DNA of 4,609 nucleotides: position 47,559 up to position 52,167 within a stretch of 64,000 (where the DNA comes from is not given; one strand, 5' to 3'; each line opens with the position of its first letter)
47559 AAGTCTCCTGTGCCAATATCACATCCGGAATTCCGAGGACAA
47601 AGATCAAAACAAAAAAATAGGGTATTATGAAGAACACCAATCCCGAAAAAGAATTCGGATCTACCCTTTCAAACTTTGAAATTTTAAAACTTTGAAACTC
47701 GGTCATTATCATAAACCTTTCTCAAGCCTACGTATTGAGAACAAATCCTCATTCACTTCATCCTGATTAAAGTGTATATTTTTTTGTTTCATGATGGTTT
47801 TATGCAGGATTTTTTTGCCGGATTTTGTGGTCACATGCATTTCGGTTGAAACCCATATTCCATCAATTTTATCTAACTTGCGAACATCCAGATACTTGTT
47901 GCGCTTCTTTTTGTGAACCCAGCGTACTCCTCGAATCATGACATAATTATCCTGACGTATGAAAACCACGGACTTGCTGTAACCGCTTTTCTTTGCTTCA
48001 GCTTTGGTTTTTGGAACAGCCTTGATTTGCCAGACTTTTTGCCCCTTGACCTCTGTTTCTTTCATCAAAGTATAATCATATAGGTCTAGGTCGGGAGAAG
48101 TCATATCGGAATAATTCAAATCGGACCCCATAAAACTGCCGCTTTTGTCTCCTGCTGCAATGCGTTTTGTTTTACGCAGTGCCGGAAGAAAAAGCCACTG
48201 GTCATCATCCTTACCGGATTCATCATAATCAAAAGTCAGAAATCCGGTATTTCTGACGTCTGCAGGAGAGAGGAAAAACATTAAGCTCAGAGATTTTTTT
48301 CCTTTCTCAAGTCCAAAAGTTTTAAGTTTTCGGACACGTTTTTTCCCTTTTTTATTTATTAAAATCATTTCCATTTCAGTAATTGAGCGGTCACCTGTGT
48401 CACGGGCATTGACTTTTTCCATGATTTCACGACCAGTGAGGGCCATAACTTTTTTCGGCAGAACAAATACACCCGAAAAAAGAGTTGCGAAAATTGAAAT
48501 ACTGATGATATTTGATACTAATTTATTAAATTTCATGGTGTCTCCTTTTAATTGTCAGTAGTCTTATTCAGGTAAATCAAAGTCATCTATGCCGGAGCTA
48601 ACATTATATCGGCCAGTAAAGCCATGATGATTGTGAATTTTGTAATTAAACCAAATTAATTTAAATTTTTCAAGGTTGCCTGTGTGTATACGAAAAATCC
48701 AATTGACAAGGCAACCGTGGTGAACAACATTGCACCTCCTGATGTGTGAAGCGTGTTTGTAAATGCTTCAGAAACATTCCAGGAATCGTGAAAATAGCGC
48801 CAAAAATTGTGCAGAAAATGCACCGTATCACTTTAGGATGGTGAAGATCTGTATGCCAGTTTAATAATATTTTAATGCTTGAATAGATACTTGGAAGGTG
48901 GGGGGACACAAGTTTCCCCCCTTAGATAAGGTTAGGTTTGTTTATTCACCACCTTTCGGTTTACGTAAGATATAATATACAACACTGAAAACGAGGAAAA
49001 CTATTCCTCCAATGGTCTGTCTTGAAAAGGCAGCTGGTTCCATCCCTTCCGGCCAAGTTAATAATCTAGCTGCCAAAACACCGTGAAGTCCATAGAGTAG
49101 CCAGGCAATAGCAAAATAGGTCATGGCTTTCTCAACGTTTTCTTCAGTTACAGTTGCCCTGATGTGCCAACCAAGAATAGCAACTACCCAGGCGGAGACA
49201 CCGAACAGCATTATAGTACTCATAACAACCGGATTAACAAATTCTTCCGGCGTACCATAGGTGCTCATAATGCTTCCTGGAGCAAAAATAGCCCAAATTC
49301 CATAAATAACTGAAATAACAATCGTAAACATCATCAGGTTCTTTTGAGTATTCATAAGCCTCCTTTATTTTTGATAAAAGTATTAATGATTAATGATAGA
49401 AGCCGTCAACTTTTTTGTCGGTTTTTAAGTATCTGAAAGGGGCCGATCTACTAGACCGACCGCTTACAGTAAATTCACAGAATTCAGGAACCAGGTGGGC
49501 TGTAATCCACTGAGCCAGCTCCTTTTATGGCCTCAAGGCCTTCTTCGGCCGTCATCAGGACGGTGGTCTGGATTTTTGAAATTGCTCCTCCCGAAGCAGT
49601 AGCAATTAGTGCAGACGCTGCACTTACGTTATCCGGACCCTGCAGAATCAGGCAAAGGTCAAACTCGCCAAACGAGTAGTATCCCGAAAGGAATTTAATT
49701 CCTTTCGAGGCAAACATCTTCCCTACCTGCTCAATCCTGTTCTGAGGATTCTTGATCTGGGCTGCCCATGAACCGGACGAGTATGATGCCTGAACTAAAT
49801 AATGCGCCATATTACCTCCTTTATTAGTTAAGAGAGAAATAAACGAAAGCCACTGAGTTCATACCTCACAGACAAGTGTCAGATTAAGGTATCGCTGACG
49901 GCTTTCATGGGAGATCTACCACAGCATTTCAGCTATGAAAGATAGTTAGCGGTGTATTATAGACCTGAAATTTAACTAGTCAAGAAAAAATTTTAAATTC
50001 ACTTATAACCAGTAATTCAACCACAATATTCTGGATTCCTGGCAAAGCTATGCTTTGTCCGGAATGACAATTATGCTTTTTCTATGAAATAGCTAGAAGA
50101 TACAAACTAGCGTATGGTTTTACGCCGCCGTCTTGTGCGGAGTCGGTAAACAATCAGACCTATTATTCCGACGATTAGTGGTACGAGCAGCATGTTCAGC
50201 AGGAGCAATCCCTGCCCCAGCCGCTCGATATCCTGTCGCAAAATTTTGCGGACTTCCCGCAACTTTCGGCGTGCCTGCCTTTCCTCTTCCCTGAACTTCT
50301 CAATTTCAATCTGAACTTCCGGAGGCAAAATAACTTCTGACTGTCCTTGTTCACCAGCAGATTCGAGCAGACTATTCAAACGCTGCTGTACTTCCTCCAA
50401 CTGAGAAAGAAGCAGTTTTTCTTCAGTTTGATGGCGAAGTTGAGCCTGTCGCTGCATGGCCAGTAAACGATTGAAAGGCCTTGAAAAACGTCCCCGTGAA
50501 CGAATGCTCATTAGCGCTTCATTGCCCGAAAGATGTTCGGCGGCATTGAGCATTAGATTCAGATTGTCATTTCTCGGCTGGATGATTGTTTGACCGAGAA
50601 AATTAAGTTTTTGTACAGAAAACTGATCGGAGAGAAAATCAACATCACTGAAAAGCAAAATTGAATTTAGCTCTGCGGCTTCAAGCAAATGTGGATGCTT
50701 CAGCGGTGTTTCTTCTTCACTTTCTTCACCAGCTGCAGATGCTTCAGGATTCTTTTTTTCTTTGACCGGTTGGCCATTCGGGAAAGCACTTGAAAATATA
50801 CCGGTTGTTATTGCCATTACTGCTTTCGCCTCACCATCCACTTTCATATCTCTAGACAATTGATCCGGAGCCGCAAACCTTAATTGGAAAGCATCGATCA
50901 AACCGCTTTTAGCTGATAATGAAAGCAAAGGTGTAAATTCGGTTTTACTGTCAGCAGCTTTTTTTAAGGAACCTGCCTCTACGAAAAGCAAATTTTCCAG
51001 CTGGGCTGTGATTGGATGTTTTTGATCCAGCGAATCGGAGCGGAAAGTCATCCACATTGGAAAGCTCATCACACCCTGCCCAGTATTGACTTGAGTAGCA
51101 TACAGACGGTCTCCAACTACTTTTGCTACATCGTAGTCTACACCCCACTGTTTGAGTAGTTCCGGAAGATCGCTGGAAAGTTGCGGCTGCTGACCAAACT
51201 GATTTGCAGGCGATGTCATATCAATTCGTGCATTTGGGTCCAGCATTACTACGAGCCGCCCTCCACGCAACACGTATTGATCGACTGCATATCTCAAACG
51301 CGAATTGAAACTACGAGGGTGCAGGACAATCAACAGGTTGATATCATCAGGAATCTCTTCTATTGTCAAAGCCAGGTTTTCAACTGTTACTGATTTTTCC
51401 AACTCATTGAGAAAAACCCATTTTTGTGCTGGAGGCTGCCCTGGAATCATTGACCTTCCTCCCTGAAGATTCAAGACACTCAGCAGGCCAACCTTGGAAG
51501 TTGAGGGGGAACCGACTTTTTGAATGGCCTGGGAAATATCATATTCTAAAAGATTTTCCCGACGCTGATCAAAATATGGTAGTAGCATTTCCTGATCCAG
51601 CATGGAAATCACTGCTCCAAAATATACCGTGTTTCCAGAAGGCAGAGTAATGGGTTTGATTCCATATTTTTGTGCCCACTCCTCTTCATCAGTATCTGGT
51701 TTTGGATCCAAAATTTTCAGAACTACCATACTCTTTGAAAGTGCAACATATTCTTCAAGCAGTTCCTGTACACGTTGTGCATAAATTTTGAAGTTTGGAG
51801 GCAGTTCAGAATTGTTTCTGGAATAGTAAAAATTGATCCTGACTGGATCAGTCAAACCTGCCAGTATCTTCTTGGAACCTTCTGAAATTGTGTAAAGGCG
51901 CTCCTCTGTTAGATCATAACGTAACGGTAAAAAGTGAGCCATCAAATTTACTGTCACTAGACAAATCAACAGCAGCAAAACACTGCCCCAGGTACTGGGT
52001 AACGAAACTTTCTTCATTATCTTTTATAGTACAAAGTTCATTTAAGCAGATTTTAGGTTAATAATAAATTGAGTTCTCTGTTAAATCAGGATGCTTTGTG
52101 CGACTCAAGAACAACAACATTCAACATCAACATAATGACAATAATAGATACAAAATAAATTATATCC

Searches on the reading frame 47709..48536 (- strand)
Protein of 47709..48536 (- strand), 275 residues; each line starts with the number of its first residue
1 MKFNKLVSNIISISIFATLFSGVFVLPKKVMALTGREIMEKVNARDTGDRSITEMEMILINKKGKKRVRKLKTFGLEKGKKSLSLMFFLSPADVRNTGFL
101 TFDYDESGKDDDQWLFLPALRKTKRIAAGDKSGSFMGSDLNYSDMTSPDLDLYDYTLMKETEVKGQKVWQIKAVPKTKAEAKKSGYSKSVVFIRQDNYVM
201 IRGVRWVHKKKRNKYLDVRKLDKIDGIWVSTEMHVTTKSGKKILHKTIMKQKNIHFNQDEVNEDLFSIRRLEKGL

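Call 51: search_protein_families(library=pfam, proteins=[window:47709-48536:-], max_evalue=0.00001)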
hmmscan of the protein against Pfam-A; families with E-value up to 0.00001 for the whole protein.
window:47709-48536:- (275 aa): 2 families
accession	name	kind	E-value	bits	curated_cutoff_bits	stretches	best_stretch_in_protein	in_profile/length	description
PF17131.11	LolA_like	-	1.6e-50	171.8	30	1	82-273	3-184/184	Outer membrane lipoprotein-sorting protein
PF07044.18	DUF1329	-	1.2e-07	31.8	23.1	1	42-162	103-226/368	Protein of unknown function (DUF1329)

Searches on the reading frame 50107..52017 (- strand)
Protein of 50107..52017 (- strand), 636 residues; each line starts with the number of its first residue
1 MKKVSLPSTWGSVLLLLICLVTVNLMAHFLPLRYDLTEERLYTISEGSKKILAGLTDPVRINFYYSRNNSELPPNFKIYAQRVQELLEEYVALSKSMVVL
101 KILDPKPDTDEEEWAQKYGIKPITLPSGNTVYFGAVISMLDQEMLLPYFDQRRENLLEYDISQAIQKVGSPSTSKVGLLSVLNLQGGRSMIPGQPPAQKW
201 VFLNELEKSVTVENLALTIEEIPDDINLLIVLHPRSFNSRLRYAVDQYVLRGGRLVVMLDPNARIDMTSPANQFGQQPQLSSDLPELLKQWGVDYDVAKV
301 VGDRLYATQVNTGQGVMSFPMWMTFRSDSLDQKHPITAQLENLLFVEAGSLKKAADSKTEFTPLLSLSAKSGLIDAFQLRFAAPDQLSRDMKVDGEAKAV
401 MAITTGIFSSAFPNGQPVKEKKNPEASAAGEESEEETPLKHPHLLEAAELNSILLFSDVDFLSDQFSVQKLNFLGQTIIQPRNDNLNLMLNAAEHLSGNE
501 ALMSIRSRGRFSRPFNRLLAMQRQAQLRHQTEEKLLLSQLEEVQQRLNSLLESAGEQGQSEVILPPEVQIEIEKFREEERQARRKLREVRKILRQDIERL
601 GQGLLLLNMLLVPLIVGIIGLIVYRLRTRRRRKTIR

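Call 51: search_protein_families(library=pfam, proteins=[window:50107-52017:-], max_evalue=0.00001)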
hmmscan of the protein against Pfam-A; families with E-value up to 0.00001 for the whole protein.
window:50107-52017:- (636 aa): 2 families
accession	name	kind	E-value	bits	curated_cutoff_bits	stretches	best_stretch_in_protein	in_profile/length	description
PF09822.16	ABC_transp_aux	-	6.3e-56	190.2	34.7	1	175-492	3-288/288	ABC-type uncharacterized transport system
PF23357.1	DUF7088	-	3.2e-26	92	27.8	1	38-138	1-105/105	Domain of unknown function (DUF7088)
